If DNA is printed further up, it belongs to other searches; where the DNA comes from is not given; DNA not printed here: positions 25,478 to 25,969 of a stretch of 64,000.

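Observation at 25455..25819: Low-GC hicB-hicA toxin-antitoxin module inserted inside the division/cell-wall cluster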

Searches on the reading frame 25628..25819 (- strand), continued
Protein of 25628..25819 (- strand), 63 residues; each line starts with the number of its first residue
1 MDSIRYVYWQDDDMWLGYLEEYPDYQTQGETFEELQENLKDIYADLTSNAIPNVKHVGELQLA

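Call 37: fold_search(model_id=the predicted structure, library=pdb)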
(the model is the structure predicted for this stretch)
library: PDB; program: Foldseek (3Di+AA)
matches with E <= 10: 88; with E <= 0.001: 0
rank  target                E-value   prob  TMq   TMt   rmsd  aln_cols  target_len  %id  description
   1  2dsy_D                5.5e-01  0.82  0.57  0.46   8.1        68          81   19  Crystal structure of TTHA0281 from thermus thermophilus HB8 (released 2007-03-27)
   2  3k6q_A                8.0e-01  0.60  0.45  0.24   4.6        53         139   15  CRYSTAL STRUCTURE OF An antitoxin part of a putative toxin/antitoxin system (SWOL_0700) FROM SYNTROPHOMONAS WOLFEI SUB (released 2009-10-27)
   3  4p78_A                8.5e-01  0.75  0.55  0.42   4.1        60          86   15  HicA3 and HicB3 toxin-antitoxin complex (released 2014-08-27)
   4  2dsy_A                9.6e-01  0.35  0.45  0.37   8.4        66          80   23  Crystal structure of TTHA0281 from thermus thermophilus HB8 (released 2007-03-27)
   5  3kwr_B                1.0e+00  0.72  0.55  0.43   6.4        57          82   18  Crystal structure of Putative RNA-binding protein (NP_785364.1) from LACTOBACILLUS PLANTARUM at 1.45 A resolution (released 2009-12-22)
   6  9hcg_c                1.0e+00  0.66  0.58  0.16   9.6        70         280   11  Mouse mitoribosome large subunit assembly intermediate bound to NSUN4, METRF4, MRM2, GTPBP7 and MALSU1-L0R8F8-mt-ACP c (released 2025-06-18)
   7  6g26_B                1.1e+00  0.77  0.59  0.31   3.7        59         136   14  The crystal structure of the Burkholderia pseudomallei HicAB complex (released 2018-10-31)
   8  6g26_A                1.2e+00  0.75  0.59  0.31   3.7        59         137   14  The crystal structure of the Burkholderia pseudomallei HicAB complex (released 2018-10-31)
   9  1x49_MODEL_1_A        1.4e+00  0.60  0.60  0.42   5.9        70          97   14  Solution structure of the first DSRM domain in Interferon-induced, double-stranded RNA-activated protein kinas (released 2005-11-14)
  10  2l3j_MODEL_1_A        1.4e+00  0.35  0.48  0.16   6.9        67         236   18  The solution structure of the ADAR2 dsRBM-RNA complex reveals a sequence-specific read out of the minor groove (released 2010-10-27)
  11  2dsy_B                1.4e+00  0.33  0.45  0.38   6.0        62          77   21  Crystal structure of TTHA0281 from thermus thermophilus HB8 (released 2007-03-27)
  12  8eug_3                1.4e+00  0.18  0.32  0.19  11.0        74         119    8  Ytm1 associated nascent 60S ribosome State 3 (released 2022-11-30)
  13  6g1c_V                1.5e+00  0.60  0.55  0.42   6.1        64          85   11  Crystal structure of the N-terminal domain of Burkholderia Pseudomallei antitoxin HicB (released 2018-10-31)
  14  9hcd_c                1.6e+00  0.60  0.59  0.16   7.1        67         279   12  Mouse mitoribosome large subunit assembly intermediate (with uL16m) bound to MRM3-dimer, DDX28 and the MALSU-L0R8F8-mt (released 2025-06-11)
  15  2fgg                  1.6e+00  0.18  0.38  0.30   6.7        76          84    9  Crystal Structure of Rv2632c (released 2006-02-14)
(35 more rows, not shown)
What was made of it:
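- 25628..25819 (-): hicB: a 63-aa short antitoxin with a HicB/UPF0150-like partial RNase H fold and no DNA-binding domain. Foldseek top hits are rich in HicB/UPF0150 structures but have E >= 0.55 (call 37).
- On HicB antitoxin, N-terminal partial RNase H domain (PF15919 / PF21748 UPF0150-like): All have E >= 0.55 (call 37).
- Closest known: Stand-alone UPF0150 proteins TTHA0281. Same: They are among the structural neighbours of the model: 2DSY ranks first (TMq 0.57) and 1WV8 ranks 43rd (call 37).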

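Call 38: find_encoding_contigs(protein=P0062, flank=4000, max_places=3)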
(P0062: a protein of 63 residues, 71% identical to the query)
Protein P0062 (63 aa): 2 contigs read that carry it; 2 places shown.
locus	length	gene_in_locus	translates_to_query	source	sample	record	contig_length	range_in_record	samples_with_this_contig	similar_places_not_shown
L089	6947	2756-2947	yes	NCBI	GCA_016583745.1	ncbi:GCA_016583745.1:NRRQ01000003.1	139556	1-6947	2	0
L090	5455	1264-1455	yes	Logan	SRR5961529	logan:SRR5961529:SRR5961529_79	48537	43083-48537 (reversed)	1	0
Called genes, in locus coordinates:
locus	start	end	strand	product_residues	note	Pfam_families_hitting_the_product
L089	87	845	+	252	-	-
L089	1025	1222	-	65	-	-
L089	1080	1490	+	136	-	-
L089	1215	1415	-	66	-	-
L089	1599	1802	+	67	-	PF07927:HicA_toxin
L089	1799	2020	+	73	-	-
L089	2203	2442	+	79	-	PF05016:ParE_toxin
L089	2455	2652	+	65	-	-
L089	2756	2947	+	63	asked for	-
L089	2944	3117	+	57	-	PF07927:HicA_toxin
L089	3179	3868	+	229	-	-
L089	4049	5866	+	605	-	PF00009:GTP_EFTU, PF01926:MMR_HSR1 (weak), PF22042:EF-G_D2, PF03144:GTP_EFTU_D2, PF00679:EFG_C, PF21018:BipA_C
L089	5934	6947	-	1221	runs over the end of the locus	PF01624:MutS_I, PF05188:MutS_II, PF05192:MutS_III, PF05190:MutS_IV, PF14890:Intein_splicing, PF14528:LAGLIDADG_3, PF00488:MutS_V, PF27441:MutS_C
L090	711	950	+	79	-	PF05016:ParE_toxin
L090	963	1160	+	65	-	-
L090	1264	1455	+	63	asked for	-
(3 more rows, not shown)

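Call 39: find_encoding_contigs(protein=P0013, flank=4000, max_places=3)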
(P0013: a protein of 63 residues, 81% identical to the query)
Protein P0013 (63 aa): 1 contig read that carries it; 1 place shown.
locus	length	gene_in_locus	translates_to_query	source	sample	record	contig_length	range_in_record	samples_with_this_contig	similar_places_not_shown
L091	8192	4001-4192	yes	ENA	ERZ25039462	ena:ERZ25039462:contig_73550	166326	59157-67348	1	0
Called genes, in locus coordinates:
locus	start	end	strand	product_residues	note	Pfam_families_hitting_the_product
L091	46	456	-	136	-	PF07589:PEP_exosort_dom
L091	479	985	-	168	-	-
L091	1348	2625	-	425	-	PF13385:Laminin_G_3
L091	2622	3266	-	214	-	-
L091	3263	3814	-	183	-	PF04542:Sigma70_r2, PF08281:Sigma70_r4_2 (weak)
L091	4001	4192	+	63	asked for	-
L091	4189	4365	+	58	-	PF07927:HicA_toxin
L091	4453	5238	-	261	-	PF00483:NTP_transferase (faint)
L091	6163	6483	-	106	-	PF00733:Asn_synthase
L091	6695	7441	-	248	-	PF13522:GATase_6, PF13537:GATase_7, PF00733:Asn_synthase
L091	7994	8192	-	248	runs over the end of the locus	-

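Call 54: list_cluster_members(proteins=[window:25628-25819:-, window:25455-25631:-, P0002, P0121])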
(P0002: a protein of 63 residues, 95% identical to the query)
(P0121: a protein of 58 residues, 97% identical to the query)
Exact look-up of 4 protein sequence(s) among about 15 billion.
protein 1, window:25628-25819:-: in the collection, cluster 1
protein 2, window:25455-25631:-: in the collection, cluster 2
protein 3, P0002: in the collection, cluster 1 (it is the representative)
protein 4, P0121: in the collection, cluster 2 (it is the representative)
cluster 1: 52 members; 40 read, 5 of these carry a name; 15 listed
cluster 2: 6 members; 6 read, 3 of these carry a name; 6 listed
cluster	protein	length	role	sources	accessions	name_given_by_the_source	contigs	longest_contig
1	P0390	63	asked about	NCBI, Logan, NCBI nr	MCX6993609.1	MAG: type II toxin-antitoxin system HicB family antitoxin [Kiritimatiellaeota bacterium] | type II toxin-antitoxin system HicB family antitoxin [Kiritimatiellota bacterium]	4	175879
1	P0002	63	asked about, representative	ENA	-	-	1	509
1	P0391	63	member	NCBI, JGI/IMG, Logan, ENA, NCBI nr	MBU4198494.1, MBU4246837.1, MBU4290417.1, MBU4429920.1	MAG: type II toxin-antitoxin system HicB family antitoxin [Verrucomicrobia bacterium] | type II toxin-antitoxin system HicB family antitoxin [Verrucomicrobiota bacterium]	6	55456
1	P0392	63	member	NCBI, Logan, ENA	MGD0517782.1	MAG: hypothetical protein ABSA26_09630 [Thermoguttaceae bacterium]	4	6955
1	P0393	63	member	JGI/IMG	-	predicted RNase H-like HicB family nuclease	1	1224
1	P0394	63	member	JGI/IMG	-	predicted RNase H-like HicB family nuclease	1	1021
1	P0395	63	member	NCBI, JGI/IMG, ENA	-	-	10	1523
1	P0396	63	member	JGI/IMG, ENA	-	-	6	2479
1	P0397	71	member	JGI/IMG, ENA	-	-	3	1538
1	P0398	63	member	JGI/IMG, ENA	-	-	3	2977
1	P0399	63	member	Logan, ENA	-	-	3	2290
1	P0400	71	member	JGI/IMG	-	-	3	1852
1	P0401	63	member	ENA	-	-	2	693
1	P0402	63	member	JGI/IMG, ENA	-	-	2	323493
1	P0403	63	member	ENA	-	-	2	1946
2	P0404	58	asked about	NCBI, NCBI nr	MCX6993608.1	MAG: type II toxin-antitoxin system HicA family toxin [Kiritimatiellaeota bacterium] | type II toxin-antitoxin system HicA family toxin [Kiritimatiellota bacterium]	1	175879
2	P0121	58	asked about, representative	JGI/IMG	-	predicted RNA binding protein YcfA (HicA-like mRNA interferase family)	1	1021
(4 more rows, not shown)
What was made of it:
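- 25628..25819 (-): The exact protein is MCX6993609.1 (call 54).
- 25455..25631 (-): hicA: a 58-aa HicA-family toxin, a predicted RNA-binding mRNA interferase. The exact protein is MCX6993608.1 (call 54).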

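Call 55: find_encoding_contigs(protein=P0391, flank=5000, max_places=4)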
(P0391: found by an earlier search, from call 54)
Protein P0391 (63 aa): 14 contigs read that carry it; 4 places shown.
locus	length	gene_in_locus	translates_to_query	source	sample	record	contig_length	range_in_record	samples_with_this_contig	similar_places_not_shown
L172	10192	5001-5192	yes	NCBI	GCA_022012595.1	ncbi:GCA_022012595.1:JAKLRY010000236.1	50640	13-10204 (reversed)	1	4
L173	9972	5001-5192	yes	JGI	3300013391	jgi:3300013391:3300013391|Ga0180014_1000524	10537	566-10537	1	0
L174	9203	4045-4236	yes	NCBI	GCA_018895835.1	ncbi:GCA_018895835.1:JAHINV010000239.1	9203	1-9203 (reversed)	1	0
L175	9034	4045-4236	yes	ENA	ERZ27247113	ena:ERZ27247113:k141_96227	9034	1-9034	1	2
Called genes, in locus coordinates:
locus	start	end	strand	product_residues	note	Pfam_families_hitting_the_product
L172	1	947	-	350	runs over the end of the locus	PF01408:GFO_IDH_MocA, PF22725:GFO_IDH_MocA_C3, PF02894:GFO_IDH_MocA_C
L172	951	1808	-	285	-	PF01261:AP_endonuc_2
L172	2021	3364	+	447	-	PF05977:MFS_3, PF07690:MFS_1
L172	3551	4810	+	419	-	PF07690:MFS_1, PF05977:MFS_3 (weak)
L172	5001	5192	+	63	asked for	-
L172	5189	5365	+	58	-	PF07927:HicA_toxin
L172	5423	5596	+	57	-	-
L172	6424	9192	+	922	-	PF01553:Acyltransferase (weak), PF00550:PP-binding (weak), PF00501:AMP-binding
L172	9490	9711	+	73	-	-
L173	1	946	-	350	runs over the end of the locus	PF01408:GFO_IDH_MocA, PF22725:GFO_IDH_MocA_C3, PF02894:GFO_IDH_MocA_C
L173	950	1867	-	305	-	PF01261:AP_endonuc_2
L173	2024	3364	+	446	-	PF05977:MFS_3, PF07690:MFS_1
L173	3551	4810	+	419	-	PF07690:MFS_1, PF05977:MFS_3 (weak)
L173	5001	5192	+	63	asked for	-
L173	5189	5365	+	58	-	PF07927:HicA_toxin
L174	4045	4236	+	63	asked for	-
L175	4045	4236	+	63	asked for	-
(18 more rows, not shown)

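Call 56: find_encoding_contigs(protein=P0402, flank=5000, max_places=3)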
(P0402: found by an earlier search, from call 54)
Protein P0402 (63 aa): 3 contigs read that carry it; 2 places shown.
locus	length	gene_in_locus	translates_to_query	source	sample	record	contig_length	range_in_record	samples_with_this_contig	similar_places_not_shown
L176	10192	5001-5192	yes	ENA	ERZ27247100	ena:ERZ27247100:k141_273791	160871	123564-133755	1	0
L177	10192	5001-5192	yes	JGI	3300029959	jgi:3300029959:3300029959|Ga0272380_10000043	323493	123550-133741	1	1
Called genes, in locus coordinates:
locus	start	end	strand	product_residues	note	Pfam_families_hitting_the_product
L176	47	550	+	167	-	-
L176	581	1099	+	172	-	-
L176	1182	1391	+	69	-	-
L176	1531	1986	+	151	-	-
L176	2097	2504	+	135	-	PF10531:SLBB (weak)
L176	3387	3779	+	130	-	PF07883:Cupin_2 (weak)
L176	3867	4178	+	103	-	PF12973:Cupin_7 (weak), PF07883:Cupin_2 (weak)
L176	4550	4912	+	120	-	PF02452:PemK_toxin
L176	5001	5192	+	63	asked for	-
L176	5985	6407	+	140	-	PF13211:DUF4019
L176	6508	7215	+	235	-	PF00657:Lipase_GDSL, PF13472:Lipase_GDSL_2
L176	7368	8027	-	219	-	PF07755:DUF1611 (faint), PF13500:AAA_26, PF01656:CbiA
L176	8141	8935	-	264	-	PF01209:Ubie_methyltran, PF01135:PCMT (weak), PF05401:NodS, PF13489:Methyltransf_23, PF13847:Methyltransf_31, PF08241:Methyltransf_11, PF08242:Methyltransf_12, PF13649:Methyltransf_25, +1 more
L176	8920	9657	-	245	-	PF12697:Abhydrolase_6, PF12146:Hydrolase_4, PF00326:Peptidase_S9 (faint), PF00561:Abhydrolase_1 (faint), PF02230:Abhydrolase_2 (faint)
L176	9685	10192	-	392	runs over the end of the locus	PF00155:Aminotran_1_2, PF01212:Beta_elim_lyase (weak)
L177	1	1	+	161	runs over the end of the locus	-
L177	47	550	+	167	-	-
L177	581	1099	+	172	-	-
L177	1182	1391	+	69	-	-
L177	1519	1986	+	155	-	-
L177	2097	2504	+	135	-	PF10531:SLBB (weak)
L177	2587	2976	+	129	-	-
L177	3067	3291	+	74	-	-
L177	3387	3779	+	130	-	PF07883:Cupin_2 (weak)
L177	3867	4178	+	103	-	PF12973:Cupin_7 (weak), PF07883:Cupin_2 (weak)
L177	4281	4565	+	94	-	-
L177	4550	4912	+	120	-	PF02452:PemK_toxin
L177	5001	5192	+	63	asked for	-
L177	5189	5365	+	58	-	PF07927:HicA_toxin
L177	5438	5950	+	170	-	PF13302:Acetyltransf_3, PF00583:Acetyltransf_1 (weak)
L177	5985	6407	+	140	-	PF13211:DUF4019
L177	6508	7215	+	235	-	PF00657:Lipase_GDSL, PF13472:Lipase_GDSL_2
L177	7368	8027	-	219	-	PF07755:DUF1611 (faint), PF13500:AAA_26, PF01656:CbiA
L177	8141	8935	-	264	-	PF01209:Ubie_methyltran, PF01135:PCMT (weak), PF05401:NodS, PF13489:Methyltransf_23, PF13847:Methyltransf_31, PF08241:Methyltransf_11, PF08242:Methyltransf_12, PF13649:Methyltransf_25, +1 more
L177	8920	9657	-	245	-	PF12697:Abhydrolase_6, PF00561:Abhydrolase_1 (faint), PF12146:Hydrolase_4, PF00326:Peptidase_S9 (faint), PF02230:Abhydrolase_2 (faint)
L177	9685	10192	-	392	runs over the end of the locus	PF00155:Aminotran_1_2, PF01212:Beta_elim_lyase (weak)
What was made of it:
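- Proteins at least 90% identical sit at unrelated loci, including a TA island next to PemK (calls 54-56), so nothing in the sequence is specific to dcw.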

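Call 57: find_encoding_contigs(protein=window:25628-25819:-, flank=5000, max_places=6)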
Protein window:25628-25819:- (63 aa): 5 contigs read that carry it; 5 places shown.
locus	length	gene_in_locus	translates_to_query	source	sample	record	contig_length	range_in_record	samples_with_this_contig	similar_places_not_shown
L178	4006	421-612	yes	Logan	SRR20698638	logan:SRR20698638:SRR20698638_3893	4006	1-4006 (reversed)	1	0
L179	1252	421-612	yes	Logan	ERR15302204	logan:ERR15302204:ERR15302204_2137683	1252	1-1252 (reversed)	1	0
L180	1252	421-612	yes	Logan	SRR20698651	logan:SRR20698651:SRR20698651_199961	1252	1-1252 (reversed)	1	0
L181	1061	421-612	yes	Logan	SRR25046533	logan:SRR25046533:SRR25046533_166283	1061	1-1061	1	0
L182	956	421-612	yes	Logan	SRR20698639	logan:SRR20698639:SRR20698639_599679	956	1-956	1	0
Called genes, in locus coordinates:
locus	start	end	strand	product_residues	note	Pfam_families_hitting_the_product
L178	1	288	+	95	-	?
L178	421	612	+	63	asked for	-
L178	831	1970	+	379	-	PF01098:FTSW_RODA_SPOVE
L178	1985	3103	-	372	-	PF01168:Ala_racemase_N, PF14031:D-ser_dehydrat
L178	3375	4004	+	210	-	?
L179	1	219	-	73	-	?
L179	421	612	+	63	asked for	-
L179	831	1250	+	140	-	?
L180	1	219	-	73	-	?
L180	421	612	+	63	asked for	-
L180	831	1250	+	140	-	?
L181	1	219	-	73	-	?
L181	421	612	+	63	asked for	-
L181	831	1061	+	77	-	?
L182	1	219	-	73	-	?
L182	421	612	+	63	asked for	-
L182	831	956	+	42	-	?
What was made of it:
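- Checked: Not an assembly artefact: independent assemblies (L178-L182) reproduce the arrangement hicB-ftsW followed by the convergent D-serine-dehydratase-like gene (call 57).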

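Call 59: find_related_loci(query=A3, collection=viral_contigs, flank=3000)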
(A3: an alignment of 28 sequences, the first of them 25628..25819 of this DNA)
Query A3 (63 aa) in viral_contigs; peptide patterns used: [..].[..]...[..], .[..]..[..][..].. (x = any residue, [..] = any of these).
58 stretches matched a pattern, but none encodes a relative of the query by tblastn (E <= 1e-3).
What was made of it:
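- The cassette was not found in IMG/VR viral contigs (call 59).
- Tried and rejected: A scan of IMG/VR with the HicB alignment found no relative (call 59), so there is no evidence for a phage vehicle.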

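Call 60: find_encoding_contigs(protein=P0020, flank=2500, max_places=2)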
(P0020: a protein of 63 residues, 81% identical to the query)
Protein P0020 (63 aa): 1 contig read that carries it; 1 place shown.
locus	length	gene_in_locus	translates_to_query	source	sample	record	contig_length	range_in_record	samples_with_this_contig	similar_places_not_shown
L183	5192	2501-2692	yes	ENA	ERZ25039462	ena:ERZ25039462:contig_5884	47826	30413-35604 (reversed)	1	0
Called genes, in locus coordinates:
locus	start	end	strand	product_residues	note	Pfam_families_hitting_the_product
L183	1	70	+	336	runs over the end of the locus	PF01073:3Beta_HSD, PF01370:Epimerase, PF02719:Polysacc_synt_2, PF04321:RmlD_sub_bind, PF07993:NAD_binding_4 (faint), PF13460:NAD_binding_10 (faint), PF16363:GDP_Man_Dehyd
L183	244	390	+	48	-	-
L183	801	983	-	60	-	-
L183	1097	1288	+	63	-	-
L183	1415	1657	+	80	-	PF02350:Epimerase_2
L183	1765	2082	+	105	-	PF01909:NTP_transf_2, PF18765:Polbeta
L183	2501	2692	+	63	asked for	-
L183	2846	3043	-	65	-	-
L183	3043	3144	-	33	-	-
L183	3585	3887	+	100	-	-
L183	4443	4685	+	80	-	PF04014:MazE_antitoxin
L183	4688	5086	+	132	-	PF01850:PIN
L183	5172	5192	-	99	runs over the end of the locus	-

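Call 61: find_encoding_contigs(protein=P0101, flank=2500, max_places=2)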
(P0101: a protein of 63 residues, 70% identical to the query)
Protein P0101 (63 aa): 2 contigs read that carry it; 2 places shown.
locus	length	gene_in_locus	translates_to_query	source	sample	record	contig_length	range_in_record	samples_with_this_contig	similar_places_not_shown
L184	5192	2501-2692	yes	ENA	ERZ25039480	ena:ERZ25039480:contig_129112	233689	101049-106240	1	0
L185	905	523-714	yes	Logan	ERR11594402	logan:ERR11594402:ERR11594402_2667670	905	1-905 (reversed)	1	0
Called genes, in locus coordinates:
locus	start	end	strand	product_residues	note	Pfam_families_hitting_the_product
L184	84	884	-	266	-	PF03328:HpcH_HpaI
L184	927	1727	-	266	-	PF00106:adh_short, PF08659:KR (faint), PF13561:adh_short_C2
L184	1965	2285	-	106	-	PF01909:NTP_transf_2, PF18765:Polbeta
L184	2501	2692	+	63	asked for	-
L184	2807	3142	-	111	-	-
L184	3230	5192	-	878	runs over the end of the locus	PF02861:Clp_N, PF23569:NBD_SMAX1, PF00004:AAA, PF17871:AAA_lid_9, PF00004:AAA, PF07724:AAA_2, PF07728:AAA_5, PF10431:ClpB_D2-small, +8 more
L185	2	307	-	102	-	?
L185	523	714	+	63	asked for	-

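Call 62: find_encoding_contigs(protein=P0086, flank=2500, max_places=2)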
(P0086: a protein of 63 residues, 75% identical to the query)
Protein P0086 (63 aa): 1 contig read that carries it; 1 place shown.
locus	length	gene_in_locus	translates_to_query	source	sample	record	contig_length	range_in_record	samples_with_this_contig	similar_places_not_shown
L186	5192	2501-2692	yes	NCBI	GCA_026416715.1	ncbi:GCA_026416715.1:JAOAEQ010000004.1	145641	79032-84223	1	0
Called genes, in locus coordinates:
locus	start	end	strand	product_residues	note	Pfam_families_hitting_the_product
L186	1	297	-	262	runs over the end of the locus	-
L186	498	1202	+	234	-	PF00027:cNMP_binding, PF13545:HTH_Crp_2, PF00325:Crp (weak)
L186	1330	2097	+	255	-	PF00037:Fer4, PF12797:Fer4_2 (faint), PF12837:Fer4_6, PF13237:Fer4_10, PF14697:Fer4_21 (weak), PF12838:Fer4_7 (weak), PF13187:Fer4_9 (weak), PF27217:AF_0155, +1 more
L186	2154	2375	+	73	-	PF08984:DUF1858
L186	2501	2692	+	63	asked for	-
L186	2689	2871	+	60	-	PF07927:HicA_toxin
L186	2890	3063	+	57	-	-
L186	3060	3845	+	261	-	-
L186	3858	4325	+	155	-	PF27709:UCP014422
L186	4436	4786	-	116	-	-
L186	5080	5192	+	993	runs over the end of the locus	PF09912:DUF2141 (faint), PF13205:Big_5, PF07676:PD40 (faint), PF13205:Big_5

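Call 66: search_protein_families(library=padloc, proteins=[window:25628-25819:-], max_evalue=0.01)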
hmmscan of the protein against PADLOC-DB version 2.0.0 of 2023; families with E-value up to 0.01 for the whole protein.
window:25628-25819:- (63 aa): 0 families

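Call 70: find_encoding_contigs(protein=P0064, flank=1500, max_places=3)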
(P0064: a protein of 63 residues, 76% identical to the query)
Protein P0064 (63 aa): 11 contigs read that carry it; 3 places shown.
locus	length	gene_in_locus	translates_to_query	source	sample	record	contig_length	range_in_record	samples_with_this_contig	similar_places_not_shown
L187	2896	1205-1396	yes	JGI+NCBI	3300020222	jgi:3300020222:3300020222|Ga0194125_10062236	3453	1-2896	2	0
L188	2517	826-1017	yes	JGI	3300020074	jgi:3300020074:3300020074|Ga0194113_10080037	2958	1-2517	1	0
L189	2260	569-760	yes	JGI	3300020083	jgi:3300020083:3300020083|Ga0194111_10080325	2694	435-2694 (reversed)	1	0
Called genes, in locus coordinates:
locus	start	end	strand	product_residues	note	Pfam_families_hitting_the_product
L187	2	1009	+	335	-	PF00348:polyprenyl_synt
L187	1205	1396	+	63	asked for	-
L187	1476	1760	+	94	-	-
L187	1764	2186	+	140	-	PF01844:HNH, PF14279:HNH_5 (weak)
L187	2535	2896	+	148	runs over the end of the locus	-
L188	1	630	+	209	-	PF00348:polyprenyl_synt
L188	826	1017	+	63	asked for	-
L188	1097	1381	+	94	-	-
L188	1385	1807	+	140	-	PF01844:HNH, PF14279:HNH_5 (weak)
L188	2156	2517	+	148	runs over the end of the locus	-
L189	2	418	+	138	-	?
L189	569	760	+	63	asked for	-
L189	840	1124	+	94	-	-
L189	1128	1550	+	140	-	PF01844:HNH, PF14279:HNH_5 (weak)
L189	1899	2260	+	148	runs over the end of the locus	-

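Call 71: find_encoding_contigs(protein=P0117, flank=1500, max_places=3)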
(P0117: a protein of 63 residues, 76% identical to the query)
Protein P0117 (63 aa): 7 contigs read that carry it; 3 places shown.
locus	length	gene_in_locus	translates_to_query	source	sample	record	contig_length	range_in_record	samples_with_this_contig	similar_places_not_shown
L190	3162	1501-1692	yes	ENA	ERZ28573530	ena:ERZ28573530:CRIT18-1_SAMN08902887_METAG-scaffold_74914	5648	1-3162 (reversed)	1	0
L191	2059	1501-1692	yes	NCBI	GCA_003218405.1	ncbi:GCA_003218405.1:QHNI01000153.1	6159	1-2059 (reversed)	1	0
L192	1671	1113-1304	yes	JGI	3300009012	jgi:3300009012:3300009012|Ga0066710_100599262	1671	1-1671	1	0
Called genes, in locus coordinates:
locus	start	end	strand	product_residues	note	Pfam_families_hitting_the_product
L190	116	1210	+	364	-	-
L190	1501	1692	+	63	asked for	-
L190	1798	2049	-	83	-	-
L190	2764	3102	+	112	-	-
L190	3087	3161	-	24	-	?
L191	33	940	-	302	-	PF00106:adh_short, PF01073:3Beta_HSD, PF01370:Epimerase, PF02719:Polysacc_synt_2, PF04321:RmlD_sub_bind, PF07993:NAD_binding_4, PF08659:KR (weak), PF16363:GDP_Man_Dehyd, +1 more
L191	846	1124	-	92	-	-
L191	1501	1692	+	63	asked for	-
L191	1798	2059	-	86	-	?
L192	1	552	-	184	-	?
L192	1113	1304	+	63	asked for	-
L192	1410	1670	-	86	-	?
